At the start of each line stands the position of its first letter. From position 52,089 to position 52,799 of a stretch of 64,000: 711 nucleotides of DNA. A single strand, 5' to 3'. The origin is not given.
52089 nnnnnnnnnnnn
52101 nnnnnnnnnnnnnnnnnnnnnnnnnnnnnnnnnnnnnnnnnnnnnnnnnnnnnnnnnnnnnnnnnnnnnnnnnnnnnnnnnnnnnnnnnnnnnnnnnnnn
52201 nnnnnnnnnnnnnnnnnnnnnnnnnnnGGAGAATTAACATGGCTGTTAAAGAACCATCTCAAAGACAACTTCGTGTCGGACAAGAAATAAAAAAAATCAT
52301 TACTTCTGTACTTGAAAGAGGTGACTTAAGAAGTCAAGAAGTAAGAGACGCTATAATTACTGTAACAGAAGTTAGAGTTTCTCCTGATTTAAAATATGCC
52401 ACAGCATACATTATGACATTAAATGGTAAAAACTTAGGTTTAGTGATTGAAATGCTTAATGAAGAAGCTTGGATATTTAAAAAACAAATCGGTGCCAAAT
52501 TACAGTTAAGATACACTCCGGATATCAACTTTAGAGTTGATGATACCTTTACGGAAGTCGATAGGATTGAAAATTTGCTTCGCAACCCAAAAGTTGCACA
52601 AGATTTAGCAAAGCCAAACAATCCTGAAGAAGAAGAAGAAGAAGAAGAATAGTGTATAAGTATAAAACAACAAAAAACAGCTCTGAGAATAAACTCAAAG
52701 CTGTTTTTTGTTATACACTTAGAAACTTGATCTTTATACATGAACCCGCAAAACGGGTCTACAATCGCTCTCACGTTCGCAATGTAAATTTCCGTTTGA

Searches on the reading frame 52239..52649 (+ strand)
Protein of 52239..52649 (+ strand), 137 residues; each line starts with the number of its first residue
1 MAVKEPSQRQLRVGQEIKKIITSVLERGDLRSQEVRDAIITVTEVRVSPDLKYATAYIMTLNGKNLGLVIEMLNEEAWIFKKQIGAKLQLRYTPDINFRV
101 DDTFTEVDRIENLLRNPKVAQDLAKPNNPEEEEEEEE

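Call 33: search_protein_families(library=pfam, proteins=[window:52239-52649:+], max_evalue=0.00001)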
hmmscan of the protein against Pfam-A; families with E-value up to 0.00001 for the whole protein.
window:52239-52649:+ (137 aa): 1 family
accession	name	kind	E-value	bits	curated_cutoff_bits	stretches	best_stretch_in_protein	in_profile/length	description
PF02033.23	RBFA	-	1.7e-24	86.5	34.7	1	9-114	1-105/105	Ribosome-binding factor A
